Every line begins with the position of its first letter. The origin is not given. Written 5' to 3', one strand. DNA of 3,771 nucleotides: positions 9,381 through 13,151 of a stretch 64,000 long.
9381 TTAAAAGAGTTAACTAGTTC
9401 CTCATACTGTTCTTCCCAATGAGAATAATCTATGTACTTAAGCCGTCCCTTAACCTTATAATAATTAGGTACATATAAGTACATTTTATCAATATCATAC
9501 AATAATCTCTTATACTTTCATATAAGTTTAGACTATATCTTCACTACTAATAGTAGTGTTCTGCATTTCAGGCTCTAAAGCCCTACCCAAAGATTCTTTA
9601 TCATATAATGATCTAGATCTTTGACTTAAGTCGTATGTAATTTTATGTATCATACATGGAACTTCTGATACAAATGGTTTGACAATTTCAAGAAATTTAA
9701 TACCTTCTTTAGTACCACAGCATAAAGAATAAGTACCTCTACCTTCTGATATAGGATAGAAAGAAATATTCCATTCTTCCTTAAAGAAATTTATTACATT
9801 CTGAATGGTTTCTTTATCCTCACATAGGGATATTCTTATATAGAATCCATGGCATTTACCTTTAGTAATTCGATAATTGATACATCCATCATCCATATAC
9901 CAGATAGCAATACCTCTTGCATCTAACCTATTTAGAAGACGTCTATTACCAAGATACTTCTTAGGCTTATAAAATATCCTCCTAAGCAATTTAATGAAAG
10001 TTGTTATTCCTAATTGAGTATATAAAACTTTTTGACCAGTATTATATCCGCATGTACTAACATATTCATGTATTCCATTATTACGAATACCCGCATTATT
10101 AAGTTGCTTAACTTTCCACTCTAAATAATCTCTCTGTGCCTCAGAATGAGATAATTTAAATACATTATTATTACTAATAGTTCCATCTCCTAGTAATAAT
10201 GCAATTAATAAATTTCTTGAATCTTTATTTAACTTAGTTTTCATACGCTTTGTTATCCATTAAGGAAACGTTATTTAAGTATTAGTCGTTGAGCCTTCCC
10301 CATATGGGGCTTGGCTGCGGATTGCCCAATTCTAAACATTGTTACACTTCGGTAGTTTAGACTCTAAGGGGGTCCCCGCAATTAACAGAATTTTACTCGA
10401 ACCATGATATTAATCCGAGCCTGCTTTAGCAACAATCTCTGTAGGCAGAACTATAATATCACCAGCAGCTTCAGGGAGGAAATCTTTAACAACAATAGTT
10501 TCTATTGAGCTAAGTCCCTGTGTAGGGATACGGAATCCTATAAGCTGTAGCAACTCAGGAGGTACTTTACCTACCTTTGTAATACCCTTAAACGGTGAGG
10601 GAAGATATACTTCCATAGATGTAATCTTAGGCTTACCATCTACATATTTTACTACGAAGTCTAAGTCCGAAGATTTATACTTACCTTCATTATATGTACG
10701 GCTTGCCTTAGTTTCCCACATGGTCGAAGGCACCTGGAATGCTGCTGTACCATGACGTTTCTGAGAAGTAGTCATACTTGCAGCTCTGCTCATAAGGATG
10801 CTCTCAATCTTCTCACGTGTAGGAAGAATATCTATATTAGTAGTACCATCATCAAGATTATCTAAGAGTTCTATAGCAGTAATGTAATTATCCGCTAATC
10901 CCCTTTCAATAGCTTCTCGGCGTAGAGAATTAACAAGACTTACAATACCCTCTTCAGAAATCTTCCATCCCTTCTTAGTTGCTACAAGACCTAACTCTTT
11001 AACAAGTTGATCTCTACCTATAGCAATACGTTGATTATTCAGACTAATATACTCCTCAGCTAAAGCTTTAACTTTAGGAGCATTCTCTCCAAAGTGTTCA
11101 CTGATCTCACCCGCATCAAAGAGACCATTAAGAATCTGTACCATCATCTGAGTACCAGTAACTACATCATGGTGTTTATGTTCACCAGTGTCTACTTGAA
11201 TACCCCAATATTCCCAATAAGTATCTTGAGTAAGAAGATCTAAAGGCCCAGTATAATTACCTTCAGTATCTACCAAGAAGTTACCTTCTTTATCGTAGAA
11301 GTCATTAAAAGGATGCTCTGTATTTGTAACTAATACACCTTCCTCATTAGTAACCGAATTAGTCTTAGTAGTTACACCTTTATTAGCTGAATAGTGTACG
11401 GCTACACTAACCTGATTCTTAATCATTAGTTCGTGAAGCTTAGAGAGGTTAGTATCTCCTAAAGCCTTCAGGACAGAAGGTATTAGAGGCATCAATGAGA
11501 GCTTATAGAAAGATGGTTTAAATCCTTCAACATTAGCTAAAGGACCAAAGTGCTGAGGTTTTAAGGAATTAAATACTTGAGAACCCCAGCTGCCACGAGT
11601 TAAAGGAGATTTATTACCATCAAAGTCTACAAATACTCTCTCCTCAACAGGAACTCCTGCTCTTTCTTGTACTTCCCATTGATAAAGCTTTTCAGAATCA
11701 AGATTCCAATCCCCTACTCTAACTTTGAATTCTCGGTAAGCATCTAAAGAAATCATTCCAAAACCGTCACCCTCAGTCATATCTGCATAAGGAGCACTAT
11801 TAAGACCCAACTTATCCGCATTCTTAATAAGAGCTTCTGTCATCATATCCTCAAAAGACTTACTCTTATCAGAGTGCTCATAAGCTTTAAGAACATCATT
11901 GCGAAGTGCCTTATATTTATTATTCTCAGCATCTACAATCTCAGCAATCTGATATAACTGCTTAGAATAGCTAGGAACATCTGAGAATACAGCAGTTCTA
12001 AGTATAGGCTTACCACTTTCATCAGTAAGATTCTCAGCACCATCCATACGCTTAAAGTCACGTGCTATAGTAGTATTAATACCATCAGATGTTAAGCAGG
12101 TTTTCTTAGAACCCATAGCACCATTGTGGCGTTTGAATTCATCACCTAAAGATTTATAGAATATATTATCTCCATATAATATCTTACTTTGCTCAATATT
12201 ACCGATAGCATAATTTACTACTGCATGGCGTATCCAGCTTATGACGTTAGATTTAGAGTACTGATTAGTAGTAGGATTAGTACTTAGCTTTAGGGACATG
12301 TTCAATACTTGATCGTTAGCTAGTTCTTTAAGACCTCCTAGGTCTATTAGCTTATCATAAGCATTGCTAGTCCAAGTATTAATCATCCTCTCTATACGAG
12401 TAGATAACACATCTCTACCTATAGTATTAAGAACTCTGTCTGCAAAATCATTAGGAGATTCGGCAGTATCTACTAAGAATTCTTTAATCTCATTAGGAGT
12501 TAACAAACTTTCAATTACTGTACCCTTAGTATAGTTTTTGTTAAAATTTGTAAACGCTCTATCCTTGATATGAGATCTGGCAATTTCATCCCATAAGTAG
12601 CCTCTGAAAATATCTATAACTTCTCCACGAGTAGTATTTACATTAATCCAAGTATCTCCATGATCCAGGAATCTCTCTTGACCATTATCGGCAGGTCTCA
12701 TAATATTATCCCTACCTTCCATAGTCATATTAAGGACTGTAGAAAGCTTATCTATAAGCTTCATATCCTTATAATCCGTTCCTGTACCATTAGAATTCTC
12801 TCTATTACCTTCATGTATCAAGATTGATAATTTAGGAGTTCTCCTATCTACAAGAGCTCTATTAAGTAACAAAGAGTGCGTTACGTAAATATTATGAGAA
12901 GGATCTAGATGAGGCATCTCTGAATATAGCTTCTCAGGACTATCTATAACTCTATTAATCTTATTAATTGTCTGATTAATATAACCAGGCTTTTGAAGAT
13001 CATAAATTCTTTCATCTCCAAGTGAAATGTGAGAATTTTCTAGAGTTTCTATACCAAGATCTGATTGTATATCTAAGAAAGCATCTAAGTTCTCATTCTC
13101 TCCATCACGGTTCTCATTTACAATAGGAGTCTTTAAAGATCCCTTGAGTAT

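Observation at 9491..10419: Group I intron with a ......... endonuclease splits the RNA polymerase inside its catalytic DxDxD motif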

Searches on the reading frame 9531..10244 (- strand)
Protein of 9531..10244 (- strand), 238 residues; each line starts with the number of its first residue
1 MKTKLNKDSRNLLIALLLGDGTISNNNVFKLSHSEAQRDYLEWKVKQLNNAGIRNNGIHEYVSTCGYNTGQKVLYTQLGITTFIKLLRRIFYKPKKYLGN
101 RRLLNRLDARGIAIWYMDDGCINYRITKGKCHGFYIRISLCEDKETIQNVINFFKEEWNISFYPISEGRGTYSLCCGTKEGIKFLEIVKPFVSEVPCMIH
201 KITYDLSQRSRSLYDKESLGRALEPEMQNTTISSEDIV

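Call 5: search_protein_families(library=pfam, proteins=[window:9531-10244:-], max_evalue=0.1)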
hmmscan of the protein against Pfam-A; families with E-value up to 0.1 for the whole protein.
window:9531-10244:- (238 aa): 1 family
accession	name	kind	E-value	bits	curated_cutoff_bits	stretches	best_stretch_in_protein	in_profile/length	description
PF03161.18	LAGLIDADG_2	-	1.7e-18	67.5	25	1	12-183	3-167/168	LAGLIDADG DNA endonuclease family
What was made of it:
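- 9528..10244 (-): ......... homing endonuclease ORF (238 aa + stop), placed between P7 and P3', where subgroup IA introns carry P7.1/P7.2. It runs through P3' and P8 and stops just after P7'. Motifs: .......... (residues 12-21) and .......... (residues 111-120). Pfam PF03161 E 1.7e-18, 67.5 bits against a cut-off of 25 (call 5).
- On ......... homing endonuclease (Pfam PF03161, I-SceI-like): 67.5 bits against 25, E 1.7e-18, profile positions 3-167 of 168 (call 5).
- The ORF matches Pfam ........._2 at E 1.7e-18 (call 5).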

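Call 38: search_solved_structures(query=window:9531-10244:-, max_evalue=1, show_alignments=1)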
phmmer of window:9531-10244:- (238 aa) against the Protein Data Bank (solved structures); distinct sequences matched with E-value up to 1: 8.
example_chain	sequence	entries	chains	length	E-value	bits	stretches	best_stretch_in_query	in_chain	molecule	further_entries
6x1j_A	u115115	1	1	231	0.077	15.3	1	3-204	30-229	Probable intron-encoded endonuclease 1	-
3oor_A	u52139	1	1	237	0.12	14.7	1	82-207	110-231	Intron encoded endonuclease I-SceI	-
5a0m_B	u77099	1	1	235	0.12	14.7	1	82-207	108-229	INTRON-ENCODED ENDONUCLEASE I-SCEI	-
1r7m_A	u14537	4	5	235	0.12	14.7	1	82-207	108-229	Intron-encoded endonuclease I-SceI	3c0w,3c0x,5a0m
3ool_A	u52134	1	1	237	0.12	14.7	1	82-207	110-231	Intron encoded endonuclease I-SceI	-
1ght_A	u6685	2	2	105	0.47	12.7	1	36-121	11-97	TRANSPOSON GAMMA-DELTA RESOLVASE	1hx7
2gm5_A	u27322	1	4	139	0.53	12.6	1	37-122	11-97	Transposon gamma-delta resolvase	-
1gdr_A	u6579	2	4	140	0.81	12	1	36-121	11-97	GAMMA DELTA-RESOLVASE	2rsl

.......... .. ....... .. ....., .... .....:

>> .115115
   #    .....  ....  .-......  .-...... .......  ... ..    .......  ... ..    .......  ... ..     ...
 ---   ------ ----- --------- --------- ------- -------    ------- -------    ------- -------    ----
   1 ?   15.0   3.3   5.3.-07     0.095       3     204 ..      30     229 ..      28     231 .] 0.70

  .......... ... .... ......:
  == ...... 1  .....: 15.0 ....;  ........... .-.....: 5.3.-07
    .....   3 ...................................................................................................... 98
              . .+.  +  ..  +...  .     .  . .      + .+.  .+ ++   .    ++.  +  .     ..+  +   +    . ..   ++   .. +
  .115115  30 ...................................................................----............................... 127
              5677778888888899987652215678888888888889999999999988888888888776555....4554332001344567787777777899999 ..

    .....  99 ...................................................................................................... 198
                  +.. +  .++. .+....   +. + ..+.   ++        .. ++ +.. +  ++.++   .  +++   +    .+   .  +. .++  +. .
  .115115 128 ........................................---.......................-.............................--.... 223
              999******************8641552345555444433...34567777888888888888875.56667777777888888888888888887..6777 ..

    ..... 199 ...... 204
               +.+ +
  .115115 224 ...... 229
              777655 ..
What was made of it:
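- Similarity to solved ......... enzymes is weak (E about 0.1, call 38).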

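Call 47: search_protein_families(library=phrogs, proteins=[window:9531-10244:-], max_evalue=0.001)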
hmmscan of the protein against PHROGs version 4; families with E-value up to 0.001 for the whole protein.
window:9531-10244:- (238 aa): 1 family
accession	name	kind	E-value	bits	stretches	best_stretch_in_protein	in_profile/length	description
phrog_11023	-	DNA, RNA and nucleotide metabolism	1.8e-16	61.4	1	5-203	3-181/185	homing endonuclease with LAGLIDADG motif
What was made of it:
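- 9528..10244 (-): PHROG 11023 (call 47).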

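Call 55: search_dna_similar(query=window:9531-10244:-, collection=phages, mode=protein, max_rows=25, max_evalue=0.001)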
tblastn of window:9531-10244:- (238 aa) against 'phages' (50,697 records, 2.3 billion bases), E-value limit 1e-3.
Records with a match: 21; places in all: 21; records where one place covers at least 80% of the query: 12.
Best place of each record, by identity: 60-80% 4; <60% 17.
By first word of the organism name: Salmonella 9; uncultured 7; Escherichia 2; bajarodcaudo 1; Bacteriophage 1; Bacillus 1.
By host as written in the record: - 9; Salmonella enterica 3; Salmonella enterica subsp. enterica serovar Enteritidis 2; Salmonella enteritidis 2; Escherichia coli C600 2; Salmonella enterica subsp. enterica serovar Enteritidis PT1 2; Bacillus pumilus 1.
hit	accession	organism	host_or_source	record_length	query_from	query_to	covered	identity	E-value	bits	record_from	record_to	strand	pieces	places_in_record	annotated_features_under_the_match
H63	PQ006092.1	bajarodcaudo virus 1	Chaetodipus spinatus feces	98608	1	238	100%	65.4%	7e-92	300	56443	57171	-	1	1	endonuclease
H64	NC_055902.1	uncultured phage cr131_1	Rhesus macaque feces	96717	1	238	100%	62.1%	3e-94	307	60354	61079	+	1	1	hypothetical protein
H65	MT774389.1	uncultured phage cr116_1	human feces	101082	1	213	89%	65.6%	6e-91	298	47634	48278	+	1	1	hypothetical protein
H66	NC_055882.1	uncultured phage cr116_1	human feces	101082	1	213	89%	65.6%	6e-91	298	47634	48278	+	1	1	hypothetical protein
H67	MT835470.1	Bacteriophage sp.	human fecal samples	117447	4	208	86%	52.2%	7e-58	203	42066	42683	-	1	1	record has no annotation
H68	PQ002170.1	Salmonella phage vB_Sen_SG_WM_RUS_R7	Salmonella enterica subsp. enterica ...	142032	4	219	91%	31.6%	9e-16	82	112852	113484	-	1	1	homing endonuclease with LAGLIDADG motif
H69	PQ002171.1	Salmonella phage vB_Sen_SG_WM_SEW_6S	Salmonella enterica subsp. enterica ...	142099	4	219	91%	31.6%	9e-16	82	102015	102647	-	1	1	homing endonuclease with LAGLIDADG motif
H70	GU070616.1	Salmonella phage PVPSE1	Salmonella enteritidis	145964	4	219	91%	31.6%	9e-16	82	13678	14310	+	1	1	17: LAGLIDADG homing endonuclease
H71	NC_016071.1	Salmonella phage PVPSE1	Salmonella enteritidis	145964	4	219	91%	31.6%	9e-16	82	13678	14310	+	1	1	17: homing endonuclease with LAGLIDADG motif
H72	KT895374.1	Bacillus phage vB_BpuM-BpSp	Bacillus pumilus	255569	12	196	78%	30.4%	2e-6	54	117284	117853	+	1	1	hypothetical protein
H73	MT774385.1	uncultured phage cr108_1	human feces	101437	7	201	82%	27.5%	1e-4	48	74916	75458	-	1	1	hypothetical protein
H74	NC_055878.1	uncultured phage cr108_1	human feces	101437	7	201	82%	27.5%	1e-4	48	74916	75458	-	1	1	hypothetical protein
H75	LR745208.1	uncultured phage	metagenomic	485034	3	202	84%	24.6%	7e-5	49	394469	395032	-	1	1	record has no annotation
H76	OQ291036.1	Salmonella phage Kenya-K44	Salmonella enterica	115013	5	155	63%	29.0%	2e-4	48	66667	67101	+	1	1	DNA polymerase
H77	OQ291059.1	Salmonella phage Kenya-K42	Salmonella enterica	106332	5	155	63%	29.0%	2e-4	48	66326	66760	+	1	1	record has no annotation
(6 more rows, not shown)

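Call 56: get_annotated_region(hit=H63, flank=2500)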
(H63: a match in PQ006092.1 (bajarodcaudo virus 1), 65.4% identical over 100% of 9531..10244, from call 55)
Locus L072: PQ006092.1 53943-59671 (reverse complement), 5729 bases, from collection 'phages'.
description: Bajarodcaudo virus 1 isolate BGG_12_1, complete genome.
organism: bajarodcaudo virus 1 (NCBI taxid 3342780)
taxonomy: Viruses; Duplodnaviria; Heunggongvirae; Uroviricota; Caudoviricetes
host: -; source: Chaetodipus spinatus feces; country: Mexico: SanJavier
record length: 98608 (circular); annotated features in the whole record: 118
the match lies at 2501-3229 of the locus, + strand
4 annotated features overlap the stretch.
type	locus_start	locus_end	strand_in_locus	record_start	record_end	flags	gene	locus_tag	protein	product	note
CDS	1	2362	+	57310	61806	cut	-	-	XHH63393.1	hypothetical protein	-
CDS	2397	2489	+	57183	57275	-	-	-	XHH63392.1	hypothetical protein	-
CDS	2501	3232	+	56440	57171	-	-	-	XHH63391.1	endonuclease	-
CDS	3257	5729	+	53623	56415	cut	-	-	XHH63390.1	hypothetical protein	-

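Call 57: get_annotated_region(hit=H64, flank=2500)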
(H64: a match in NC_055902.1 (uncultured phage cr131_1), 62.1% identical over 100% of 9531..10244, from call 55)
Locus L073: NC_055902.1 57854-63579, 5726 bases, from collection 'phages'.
description: CrAssphage cr131_1, complete genome.
organism: uncultured phage cr131_1 (NCBI taxid 2772093)
taxonomy: Viruses; Duplodnaviria; Heunggongvirae; Uroviricota; Caudoviricetes; Crassvirales; Suoliviridae; Oafivirinae; Cacepaovirus; Cacepaovirus simiae
host: -; source: Rhesus macaque feces; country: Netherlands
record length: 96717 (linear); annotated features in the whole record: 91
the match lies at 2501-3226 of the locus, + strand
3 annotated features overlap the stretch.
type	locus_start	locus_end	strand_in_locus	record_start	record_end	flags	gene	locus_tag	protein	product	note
CDS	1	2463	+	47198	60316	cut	-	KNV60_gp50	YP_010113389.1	hypothetical protein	gp_78374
CDS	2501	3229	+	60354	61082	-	-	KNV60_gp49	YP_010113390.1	hypothetical protein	gp_78375; 17 gene product [Salmonella phage PVPSE1]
CDS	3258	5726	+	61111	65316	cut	-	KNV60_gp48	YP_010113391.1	hypothetical protein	gp_78376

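Call 58: get_annotated_region(hit=H65, flank=2500)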
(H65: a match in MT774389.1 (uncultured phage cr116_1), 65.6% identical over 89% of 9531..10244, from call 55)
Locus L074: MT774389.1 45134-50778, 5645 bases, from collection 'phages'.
description: Uncultured phage cr116_1, complete genome.
organism: uncultured phage cr116_1 (NCBI taxid 2772073)
taxonomy: Viruses; Duplodnaviria; Heunggongvirae; Uroviricota; Caudoviricetes; Crassvirales; Steigviridae; Asinivirinae; Pamirivirus; Pamirivirus faecium
host: -; source: human feces; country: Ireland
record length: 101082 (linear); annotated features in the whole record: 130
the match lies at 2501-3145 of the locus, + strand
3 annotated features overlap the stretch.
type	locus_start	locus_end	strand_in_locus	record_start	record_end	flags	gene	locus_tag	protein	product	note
CDS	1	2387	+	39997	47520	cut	-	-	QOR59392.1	hypothetical protein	gp_24128; VOG3903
CDS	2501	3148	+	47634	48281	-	-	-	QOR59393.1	hypothetical protein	gp_24129; 17 gene product [Salmonella phage PVPSE1]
CDS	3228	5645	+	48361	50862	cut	-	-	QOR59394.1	hypothetical protein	gp_24130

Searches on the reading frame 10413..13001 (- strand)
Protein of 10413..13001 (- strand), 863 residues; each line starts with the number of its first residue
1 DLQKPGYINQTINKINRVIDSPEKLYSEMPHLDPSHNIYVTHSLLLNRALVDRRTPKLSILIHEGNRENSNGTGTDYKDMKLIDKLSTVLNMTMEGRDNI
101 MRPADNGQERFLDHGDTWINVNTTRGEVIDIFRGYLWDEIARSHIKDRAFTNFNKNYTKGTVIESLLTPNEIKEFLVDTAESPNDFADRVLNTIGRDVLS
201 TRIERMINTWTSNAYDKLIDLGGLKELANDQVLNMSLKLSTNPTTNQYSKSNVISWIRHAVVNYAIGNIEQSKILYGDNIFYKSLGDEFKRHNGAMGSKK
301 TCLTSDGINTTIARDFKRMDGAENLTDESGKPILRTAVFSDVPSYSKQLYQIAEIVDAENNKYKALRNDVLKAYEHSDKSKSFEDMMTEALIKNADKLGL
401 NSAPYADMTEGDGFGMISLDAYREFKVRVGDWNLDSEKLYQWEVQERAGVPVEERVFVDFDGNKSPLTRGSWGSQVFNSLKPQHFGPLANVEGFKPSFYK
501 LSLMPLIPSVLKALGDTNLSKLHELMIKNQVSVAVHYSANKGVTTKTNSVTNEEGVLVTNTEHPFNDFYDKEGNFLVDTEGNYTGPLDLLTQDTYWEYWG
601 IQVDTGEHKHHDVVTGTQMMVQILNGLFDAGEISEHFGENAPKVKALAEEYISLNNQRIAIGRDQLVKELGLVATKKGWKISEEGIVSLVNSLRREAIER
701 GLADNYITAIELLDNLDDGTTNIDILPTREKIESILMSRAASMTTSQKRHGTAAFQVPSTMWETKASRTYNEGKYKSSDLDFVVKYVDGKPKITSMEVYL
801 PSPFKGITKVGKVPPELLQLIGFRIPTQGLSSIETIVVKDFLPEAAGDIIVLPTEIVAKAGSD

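Call 5: search_protein_families(library=pfam, proteins=[window:10413-13001:-], max_evalue=0.1)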
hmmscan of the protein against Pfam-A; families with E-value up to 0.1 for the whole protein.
window:10413-13001:- (863 aa): 1 family
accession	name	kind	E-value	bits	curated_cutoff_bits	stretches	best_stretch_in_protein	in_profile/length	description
PF14791.11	DNA_pol_B_thumb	-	0.078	13.3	25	0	662-687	7-32/63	DNA polymerase beta thumb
